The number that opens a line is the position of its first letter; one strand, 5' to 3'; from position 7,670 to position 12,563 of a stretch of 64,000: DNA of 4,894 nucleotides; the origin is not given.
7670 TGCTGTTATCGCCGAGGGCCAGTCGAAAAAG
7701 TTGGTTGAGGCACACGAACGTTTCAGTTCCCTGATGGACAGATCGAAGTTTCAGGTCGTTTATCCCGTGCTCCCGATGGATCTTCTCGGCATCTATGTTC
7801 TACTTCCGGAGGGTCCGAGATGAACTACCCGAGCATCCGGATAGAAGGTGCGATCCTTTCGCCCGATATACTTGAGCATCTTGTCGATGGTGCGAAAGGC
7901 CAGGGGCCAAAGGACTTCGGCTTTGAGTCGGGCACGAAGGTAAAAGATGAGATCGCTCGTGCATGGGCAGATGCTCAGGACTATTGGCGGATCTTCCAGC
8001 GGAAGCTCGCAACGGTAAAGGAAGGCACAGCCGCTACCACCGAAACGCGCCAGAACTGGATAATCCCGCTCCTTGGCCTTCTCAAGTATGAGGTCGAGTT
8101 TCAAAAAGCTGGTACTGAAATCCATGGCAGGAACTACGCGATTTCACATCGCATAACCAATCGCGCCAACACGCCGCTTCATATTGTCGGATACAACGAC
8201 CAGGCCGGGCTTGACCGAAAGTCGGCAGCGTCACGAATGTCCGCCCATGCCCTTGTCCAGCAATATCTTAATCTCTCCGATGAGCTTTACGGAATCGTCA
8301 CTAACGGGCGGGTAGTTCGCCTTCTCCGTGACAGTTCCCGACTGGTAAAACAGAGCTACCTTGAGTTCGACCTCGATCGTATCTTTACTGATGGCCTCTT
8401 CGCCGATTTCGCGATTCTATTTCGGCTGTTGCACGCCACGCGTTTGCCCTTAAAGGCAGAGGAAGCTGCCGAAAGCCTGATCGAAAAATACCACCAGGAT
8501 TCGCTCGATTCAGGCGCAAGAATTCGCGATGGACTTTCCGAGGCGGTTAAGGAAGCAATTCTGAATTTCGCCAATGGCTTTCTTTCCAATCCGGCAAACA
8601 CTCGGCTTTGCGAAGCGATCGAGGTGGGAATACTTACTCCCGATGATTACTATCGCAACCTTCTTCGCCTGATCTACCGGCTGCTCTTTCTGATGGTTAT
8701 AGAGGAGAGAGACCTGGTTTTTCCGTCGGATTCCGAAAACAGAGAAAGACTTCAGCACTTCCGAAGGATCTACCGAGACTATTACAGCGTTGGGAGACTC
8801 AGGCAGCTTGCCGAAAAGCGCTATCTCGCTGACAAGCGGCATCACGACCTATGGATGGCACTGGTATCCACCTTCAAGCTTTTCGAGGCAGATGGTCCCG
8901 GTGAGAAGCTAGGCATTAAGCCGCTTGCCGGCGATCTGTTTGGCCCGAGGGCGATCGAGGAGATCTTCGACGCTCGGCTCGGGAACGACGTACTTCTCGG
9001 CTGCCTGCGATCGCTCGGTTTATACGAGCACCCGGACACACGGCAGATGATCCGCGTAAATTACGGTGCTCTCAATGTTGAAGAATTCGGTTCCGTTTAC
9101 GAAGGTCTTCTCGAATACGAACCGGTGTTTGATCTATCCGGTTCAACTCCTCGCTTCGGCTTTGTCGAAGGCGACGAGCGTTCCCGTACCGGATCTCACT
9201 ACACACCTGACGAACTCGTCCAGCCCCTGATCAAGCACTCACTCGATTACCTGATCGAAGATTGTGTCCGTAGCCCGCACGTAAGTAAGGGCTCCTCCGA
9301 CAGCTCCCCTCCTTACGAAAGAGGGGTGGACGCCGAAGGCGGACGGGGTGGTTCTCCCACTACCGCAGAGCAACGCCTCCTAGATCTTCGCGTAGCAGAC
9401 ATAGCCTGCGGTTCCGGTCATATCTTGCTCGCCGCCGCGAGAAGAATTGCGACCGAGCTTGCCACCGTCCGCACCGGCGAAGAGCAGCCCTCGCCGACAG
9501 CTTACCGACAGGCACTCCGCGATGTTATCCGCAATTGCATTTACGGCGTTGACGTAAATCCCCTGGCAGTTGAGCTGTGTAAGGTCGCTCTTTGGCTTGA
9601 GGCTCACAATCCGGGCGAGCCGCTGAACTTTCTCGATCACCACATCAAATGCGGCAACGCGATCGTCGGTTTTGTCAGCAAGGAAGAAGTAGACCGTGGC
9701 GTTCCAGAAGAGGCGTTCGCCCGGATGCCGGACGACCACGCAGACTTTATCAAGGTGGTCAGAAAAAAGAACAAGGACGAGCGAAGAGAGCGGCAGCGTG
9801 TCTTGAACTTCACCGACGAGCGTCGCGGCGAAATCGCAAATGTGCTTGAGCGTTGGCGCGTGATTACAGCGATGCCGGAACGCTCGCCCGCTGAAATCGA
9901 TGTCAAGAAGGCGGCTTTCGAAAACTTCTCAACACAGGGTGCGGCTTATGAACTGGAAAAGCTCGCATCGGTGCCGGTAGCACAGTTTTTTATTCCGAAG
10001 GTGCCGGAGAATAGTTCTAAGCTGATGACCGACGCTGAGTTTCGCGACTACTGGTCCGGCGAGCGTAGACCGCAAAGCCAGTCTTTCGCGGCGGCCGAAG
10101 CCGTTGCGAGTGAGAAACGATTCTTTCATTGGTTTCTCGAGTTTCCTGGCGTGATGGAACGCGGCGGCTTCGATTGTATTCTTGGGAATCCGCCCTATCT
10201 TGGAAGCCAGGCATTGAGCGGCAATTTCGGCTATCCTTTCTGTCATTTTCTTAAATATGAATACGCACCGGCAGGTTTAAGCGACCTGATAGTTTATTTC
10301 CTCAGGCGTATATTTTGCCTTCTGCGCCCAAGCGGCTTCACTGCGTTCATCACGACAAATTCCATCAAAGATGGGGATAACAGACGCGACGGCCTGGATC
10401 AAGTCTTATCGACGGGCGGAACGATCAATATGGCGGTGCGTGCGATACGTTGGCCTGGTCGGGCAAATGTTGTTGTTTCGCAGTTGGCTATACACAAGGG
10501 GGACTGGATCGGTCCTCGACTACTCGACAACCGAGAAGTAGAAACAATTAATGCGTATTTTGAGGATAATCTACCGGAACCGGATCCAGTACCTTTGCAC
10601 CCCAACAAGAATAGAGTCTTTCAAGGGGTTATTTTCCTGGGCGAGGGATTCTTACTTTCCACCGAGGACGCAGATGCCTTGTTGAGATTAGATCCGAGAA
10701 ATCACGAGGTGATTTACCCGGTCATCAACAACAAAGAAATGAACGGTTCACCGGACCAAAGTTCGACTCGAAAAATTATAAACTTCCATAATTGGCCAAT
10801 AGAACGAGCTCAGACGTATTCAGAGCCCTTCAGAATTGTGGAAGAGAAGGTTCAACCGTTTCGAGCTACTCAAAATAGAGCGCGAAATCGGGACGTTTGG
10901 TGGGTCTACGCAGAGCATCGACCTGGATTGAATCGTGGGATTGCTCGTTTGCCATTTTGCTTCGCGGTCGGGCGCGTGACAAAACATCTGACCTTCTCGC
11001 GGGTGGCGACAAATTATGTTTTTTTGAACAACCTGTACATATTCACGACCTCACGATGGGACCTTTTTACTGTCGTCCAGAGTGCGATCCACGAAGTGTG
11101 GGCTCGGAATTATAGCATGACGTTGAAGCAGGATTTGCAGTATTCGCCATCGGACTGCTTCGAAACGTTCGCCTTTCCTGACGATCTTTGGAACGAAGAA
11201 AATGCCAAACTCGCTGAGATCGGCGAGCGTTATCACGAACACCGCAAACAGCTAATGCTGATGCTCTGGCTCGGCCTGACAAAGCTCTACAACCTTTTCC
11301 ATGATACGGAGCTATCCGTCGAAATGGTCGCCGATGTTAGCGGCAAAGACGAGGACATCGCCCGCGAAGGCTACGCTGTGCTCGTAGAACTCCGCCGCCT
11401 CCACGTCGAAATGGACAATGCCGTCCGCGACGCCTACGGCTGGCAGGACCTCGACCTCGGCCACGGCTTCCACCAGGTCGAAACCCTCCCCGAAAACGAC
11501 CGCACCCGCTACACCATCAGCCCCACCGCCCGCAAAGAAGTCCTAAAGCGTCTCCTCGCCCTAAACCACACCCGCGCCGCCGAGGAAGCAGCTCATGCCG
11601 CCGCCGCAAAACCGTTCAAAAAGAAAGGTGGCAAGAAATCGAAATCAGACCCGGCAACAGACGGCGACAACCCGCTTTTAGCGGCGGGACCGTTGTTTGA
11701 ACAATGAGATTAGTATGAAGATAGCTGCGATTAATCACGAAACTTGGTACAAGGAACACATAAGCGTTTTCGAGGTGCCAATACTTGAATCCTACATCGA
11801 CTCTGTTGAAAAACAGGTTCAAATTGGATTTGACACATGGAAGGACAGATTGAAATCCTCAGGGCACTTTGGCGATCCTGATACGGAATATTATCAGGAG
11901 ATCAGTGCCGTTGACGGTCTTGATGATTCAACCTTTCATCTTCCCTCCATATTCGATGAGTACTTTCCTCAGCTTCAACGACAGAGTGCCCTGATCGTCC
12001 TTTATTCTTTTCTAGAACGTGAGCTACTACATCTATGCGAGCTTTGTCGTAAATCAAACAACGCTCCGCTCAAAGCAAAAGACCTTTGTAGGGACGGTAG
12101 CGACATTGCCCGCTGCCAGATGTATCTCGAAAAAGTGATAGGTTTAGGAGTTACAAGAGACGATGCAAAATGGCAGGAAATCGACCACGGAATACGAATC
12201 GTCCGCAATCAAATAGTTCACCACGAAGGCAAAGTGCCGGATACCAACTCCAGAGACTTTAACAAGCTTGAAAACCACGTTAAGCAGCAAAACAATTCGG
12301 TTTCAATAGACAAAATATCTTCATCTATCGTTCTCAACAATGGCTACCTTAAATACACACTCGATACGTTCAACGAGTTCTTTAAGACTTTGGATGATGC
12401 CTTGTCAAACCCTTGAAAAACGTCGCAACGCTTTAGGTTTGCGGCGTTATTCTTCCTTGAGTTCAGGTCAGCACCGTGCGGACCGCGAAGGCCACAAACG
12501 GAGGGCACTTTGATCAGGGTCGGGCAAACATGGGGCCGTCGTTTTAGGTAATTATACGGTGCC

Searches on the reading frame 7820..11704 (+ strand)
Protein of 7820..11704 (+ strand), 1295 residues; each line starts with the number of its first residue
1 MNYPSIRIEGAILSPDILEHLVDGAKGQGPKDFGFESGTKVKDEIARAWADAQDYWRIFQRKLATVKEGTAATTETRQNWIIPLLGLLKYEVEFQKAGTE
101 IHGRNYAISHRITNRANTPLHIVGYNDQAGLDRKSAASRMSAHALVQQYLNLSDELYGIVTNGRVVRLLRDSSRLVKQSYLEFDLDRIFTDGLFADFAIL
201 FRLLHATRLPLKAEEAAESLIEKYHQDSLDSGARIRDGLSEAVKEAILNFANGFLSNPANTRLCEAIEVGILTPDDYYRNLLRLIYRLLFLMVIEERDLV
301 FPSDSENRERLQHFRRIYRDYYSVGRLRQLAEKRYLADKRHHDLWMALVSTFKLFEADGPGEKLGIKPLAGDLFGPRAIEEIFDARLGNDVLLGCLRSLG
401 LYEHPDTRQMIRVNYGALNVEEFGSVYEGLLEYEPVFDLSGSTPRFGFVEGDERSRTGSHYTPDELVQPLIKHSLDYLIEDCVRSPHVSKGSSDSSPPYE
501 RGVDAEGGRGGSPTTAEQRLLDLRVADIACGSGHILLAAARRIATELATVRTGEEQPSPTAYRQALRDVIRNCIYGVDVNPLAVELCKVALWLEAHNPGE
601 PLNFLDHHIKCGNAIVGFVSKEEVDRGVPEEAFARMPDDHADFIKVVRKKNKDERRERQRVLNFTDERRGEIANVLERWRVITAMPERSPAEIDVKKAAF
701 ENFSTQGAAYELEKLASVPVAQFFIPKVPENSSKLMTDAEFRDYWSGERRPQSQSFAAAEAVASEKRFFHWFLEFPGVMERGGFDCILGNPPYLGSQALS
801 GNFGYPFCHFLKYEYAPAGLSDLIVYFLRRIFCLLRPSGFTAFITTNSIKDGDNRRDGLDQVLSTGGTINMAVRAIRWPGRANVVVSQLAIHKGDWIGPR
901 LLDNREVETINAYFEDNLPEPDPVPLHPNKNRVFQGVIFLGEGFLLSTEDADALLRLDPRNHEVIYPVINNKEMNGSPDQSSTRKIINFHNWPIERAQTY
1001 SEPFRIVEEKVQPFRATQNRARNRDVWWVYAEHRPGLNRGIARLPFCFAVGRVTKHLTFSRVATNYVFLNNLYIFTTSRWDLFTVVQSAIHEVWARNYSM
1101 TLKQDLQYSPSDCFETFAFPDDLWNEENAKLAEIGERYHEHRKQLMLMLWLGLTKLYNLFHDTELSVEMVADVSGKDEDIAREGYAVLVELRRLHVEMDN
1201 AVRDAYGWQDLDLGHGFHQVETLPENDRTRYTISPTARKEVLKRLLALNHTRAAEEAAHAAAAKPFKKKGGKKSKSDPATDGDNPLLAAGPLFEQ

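Call 9: search_protein_families(library=pfam, proteins=[window:7820-11704:+], max_evalue=0.001)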
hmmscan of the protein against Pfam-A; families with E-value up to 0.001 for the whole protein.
window:7820-11704:+ (1295 aa): 4 families
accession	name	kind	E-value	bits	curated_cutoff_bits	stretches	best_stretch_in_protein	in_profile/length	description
PF07669.17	Eco57I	-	3.1e-23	83.2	25.3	1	572-851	1-140/171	Eco57I restriction-modification methylase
PF20473.4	MmeI_Mtase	-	4.4e-13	49.4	27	2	787-883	139-236/259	MmeI, DNA-methyltransferase domain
PF20466.3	MmeI_TRD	-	6.4e-10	39.2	27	1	941-1121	29-206/207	MmeI, target recognition domain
PF02384.22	N6_Mtase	-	0.00085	19.2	20.4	0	524-594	49-100/311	N-6 DNA Methylase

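Call 10: search_protein_families(library=padloc, proteins=[window:7820-11704:+], max_evalue=0.001)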
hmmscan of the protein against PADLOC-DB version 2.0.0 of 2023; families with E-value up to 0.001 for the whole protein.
window:7820-11704:+ (1295 aa): 40 families (the best 25 are shown)
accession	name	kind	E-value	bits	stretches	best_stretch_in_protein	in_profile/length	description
PDLC02643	DrmMI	-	5.7e-215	714.9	2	447-1278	545-1338/1347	DrmMI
PDLC02644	DrmMI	-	2.5e-131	437.5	2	763-1263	359-877/988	DrmMI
PDLC03618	REase_MTase_IIG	-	1.1e-124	415.3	3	766-1260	846-1323/1429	Type IIG restriction enzyme-methyltransferase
PDLC02646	DrmMI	-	1.2e-119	398.7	2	766-1276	263-771/792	DrmMI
PDLC02640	DrmMI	-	6.6e-77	257.1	2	826-1270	535-991/1015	DrmMI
PDLC03627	REase_MTase_IIG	-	6.3e-72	240.7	2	785-1258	564-1030/1136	Type IIG restriction enzyme-methyltransferase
PDLC03599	REase_MTase_IIG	-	9.4e-60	200.5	2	785-1163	471-886/959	Type IIG restriction enzyme-methyltransferase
PDLC02638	DrmMI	-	2.5e-59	199.3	2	450-845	547-934/935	DrmMI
PDLC02639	DrmMI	-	7.2e-59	197.8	2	769-990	566-798/803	DrmMI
PDLC02626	DrmD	-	7.3e-40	135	1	1078-1263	9-174/276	DrmD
PDLC03614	REase_MTase_IIG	-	2.8e-27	92.8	3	157-437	181-462/1584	Type IIG restriction enzyme-methyltransferase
PDLC03622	REase_MTase_IIG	-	2.6e-26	89.3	2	564-639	590-663/1524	Type IIG restriction enzyme-methyltransferase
PDLC03598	REase_MTase_IIG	-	1.7e-25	87.1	2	784-1166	481-853/912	Type IIG restriction enzyme-methyltransferase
PDLC03609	REase_MTase_IIG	-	2.3e-25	86.6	2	761-852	536-622/1066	Type IIG restriction enzyme-methyltransferase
PDLC03629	REase_MTase_IIG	-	1.7e-22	77.1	2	516-617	429-535/1182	Type IIG restriction enzyme-methyltransferase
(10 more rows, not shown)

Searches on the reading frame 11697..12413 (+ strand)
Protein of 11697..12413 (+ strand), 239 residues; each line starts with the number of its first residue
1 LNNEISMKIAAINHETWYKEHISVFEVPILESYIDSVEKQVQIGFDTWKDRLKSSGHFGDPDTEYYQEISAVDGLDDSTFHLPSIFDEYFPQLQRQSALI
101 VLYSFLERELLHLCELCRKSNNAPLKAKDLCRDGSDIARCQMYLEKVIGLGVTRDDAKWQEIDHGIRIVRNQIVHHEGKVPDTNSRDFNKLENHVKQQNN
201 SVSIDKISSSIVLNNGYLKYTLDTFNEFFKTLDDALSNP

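Call 9: search_protein_families(library=pfam, proteins=[window:11697-12413:+], max_evalue=0.001)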
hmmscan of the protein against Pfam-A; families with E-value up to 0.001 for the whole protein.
window:11697-12413:+ (239 aa): 0 families

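Call 10: search_protein_families(library=padloc, proteins=[window:11697-12413:+], max_evalue=0.001)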
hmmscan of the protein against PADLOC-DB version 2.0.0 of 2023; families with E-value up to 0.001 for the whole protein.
window:11697-12413:+ (239 aa): 1 family
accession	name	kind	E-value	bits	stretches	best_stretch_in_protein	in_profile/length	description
PDLC03820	RTasHEPN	-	6.4e-06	24.4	1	151-237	65-146/148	DRT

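Call 103: search_protein_families(library=phrogs, proteins=[window:11697-12413:+], max_evalue=0.001)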
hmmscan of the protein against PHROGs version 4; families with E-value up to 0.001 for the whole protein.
window:11697-12413:+ (239 aa): 0 families
